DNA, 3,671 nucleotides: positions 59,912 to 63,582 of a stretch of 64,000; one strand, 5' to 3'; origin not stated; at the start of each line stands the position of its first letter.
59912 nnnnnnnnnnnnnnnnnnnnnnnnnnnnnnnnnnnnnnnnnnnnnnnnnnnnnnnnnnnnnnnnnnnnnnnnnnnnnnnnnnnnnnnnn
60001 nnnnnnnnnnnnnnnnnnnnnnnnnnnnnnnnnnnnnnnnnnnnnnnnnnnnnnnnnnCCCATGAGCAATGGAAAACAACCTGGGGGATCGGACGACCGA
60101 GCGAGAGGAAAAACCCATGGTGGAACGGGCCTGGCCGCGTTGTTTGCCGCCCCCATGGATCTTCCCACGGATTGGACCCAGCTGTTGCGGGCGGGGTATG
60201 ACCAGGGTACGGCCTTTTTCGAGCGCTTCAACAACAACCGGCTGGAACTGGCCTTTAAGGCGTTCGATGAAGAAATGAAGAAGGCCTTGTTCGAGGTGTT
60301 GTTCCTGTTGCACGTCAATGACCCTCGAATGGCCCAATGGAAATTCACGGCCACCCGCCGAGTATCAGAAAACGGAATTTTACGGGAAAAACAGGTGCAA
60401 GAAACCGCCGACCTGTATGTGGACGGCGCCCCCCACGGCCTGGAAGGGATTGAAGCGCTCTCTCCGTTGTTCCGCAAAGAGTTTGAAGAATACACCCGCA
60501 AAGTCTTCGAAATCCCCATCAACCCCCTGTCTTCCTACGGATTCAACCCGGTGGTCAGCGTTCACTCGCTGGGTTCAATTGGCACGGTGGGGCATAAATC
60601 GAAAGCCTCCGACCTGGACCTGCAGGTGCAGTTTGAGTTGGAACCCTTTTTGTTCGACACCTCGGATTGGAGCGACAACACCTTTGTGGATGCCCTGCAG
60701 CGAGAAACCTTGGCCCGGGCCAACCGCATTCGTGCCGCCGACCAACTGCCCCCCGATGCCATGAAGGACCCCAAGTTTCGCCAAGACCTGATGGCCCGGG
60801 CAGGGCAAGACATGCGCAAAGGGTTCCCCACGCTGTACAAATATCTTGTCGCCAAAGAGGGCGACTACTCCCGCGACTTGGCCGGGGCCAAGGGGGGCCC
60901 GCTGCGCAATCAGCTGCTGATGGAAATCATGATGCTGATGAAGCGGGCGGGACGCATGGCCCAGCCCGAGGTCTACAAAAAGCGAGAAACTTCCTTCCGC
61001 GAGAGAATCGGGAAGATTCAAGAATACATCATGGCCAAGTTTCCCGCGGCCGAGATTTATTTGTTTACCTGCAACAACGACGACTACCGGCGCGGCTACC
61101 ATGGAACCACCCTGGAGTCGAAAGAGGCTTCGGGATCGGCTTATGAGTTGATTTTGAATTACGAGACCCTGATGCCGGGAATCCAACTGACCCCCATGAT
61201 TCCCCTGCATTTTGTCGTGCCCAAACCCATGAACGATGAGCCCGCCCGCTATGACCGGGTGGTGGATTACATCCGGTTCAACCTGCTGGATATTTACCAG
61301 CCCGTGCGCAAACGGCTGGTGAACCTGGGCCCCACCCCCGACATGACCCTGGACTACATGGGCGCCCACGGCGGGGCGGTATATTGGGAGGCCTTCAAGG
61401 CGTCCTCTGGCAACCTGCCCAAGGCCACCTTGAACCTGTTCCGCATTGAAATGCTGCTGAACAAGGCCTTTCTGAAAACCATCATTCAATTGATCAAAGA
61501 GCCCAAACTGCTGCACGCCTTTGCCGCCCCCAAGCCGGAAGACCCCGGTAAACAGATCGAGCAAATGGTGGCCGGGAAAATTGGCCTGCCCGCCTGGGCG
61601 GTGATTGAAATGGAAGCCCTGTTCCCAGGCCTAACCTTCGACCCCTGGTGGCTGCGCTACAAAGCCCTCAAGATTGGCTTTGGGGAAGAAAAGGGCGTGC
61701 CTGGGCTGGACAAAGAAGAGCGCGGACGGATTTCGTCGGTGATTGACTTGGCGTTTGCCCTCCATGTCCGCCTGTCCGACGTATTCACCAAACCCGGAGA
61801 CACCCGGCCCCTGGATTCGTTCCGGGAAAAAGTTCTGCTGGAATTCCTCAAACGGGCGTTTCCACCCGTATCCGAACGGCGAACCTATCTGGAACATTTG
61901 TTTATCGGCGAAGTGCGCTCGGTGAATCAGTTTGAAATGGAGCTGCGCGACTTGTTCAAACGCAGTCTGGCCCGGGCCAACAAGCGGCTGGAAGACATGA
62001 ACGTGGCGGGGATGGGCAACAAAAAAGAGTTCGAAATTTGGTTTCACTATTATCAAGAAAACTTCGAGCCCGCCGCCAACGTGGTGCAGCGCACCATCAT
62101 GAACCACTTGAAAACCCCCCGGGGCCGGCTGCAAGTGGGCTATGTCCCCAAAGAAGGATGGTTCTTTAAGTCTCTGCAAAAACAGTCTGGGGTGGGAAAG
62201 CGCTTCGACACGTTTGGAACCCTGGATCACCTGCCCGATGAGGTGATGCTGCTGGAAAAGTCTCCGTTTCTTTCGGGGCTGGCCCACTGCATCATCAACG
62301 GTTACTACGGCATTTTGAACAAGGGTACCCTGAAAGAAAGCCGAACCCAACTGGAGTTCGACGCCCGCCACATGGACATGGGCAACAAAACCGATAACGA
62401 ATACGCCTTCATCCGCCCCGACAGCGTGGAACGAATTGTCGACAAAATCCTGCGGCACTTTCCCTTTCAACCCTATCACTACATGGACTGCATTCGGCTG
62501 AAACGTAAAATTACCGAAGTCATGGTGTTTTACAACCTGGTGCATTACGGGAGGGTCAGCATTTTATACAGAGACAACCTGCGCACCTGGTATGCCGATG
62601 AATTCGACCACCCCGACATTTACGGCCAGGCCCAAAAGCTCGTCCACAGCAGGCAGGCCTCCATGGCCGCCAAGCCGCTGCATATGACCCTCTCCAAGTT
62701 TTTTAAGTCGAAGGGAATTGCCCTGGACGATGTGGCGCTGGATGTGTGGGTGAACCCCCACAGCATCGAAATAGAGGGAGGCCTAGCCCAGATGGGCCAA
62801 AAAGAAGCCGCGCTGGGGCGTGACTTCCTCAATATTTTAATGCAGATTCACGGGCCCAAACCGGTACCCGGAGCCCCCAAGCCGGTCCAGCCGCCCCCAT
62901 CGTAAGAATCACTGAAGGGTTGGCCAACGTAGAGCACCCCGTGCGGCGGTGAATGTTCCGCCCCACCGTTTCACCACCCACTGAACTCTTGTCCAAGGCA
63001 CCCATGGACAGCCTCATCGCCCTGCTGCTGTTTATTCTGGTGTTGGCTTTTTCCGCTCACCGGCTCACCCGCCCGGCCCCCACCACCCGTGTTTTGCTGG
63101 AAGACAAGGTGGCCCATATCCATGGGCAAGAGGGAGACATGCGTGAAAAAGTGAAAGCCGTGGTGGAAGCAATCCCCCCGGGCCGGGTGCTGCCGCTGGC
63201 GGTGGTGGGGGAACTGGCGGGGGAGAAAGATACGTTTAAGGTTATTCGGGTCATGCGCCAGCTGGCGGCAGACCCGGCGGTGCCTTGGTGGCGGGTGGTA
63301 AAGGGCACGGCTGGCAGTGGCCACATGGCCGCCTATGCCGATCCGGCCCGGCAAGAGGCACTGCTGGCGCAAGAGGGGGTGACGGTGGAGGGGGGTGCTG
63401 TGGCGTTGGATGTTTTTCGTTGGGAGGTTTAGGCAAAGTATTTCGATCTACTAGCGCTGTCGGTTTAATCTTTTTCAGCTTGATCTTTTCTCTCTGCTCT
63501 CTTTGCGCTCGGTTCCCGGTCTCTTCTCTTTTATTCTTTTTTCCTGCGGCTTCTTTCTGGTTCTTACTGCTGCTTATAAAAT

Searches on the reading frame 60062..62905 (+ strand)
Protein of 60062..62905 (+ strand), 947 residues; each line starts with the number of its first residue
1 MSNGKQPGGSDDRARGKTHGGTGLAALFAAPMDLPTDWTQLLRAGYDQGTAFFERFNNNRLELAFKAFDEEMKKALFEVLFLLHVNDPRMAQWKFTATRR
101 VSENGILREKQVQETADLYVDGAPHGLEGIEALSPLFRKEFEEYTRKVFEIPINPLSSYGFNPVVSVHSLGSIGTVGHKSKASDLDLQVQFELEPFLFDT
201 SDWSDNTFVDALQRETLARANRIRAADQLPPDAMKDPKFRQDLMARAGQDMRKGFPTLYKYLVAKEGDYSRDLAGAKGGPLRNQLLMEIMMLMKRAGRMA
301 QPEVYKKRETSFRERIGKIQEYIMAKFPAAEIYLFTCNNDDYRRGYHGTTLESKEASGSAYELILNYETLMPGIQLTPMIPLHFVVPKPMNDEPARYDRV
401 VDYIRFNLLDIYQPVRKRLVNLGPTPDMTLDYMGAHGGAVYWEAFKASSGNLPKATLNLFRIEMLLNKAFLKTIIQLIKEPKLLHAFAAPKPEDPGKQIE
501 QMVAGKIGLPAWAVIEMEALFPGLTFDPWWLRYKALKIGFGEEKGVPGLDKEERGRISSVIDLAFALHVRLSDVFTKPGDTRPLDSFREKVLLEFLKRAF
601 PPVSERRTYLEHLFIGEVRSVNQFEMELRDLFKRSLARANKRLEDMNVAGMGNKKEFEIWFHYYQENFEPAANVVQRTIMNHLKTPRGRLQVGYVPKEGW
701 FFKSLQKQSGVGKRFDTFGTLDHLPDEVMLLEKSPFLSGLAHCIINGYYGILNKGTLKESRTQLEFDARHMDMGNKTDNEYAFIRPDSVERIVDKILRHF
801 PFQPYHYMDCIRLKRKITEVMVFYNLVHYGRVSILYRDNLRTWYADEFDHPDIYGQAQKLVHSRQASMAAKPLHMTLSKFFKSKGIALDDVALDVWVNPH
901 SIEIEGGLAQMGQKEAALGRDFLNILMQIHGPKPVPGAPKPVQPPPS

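Call 34: search_protein_families(library=pfam, max_evalue=0.01, proteins=[window:60062-62905:+])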
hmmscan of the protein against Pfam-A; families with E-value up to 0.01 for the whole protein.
window:60062-62905:+ (947 aa): 1 family
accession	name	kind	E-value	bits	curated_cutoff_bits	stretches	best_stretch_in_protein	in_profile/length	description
PF12633.13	Adenyl_cycl_N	-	4.6e-06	27.2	27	0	51-189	7-116/199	Adenylate cyclase NT domain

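Call 44: find_encoding_contigs(protein=window:60062-62905:+, flank=10000, max_places=6)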
Protein window:60062-62905:+ (947 aa): 2 contigs read that carry it; 1 place shown.
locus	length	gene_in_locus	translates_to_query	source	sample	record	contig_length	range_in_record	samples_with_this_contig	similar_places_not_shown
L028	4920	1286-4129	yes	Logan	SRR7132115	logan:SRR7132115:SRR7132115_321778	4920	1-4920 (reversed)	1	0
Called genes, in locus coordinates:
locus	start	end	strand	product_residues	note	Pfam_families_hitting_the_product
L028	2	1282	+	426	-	?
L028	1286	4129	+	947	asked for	PF12633:Adenyl_cycl_N (faint)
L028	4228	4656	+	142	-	PF01035:DNA_binding_1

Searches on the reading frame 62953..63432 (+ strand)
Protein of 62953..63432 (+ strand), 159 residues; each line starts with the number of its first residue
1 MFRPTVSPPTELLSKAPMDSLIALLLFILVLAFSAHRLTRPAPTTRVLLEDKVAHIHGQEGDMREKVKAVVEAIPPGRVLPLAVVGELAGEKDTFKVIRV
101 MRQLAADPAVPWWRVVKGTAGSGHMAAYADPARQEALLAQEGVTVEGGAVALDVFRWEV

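Call 34: search_protein_families(library=pfam, max_evalue=0.01, proteins=[window:62953-63432:+])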
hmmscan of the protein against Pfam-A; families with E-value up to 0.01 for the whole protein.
window:62953-63432:+ (159 aa): 1 family
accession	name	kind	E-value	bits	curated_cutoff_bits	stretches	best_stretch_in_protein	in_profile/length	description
PF01035.26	DNA_binding_1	-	1.3e-09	38.2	27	1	63-143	2-81/81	6-O-methylguanine DNA methyltransferase, DNA binding domain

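Call 41: find_encoding_contigs(protein=window:62953-63432:+, flank=10000, max_places=6)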
Protein window:62953-63432:+ (159 aa): no gene with exactly this product is on record in the collection.
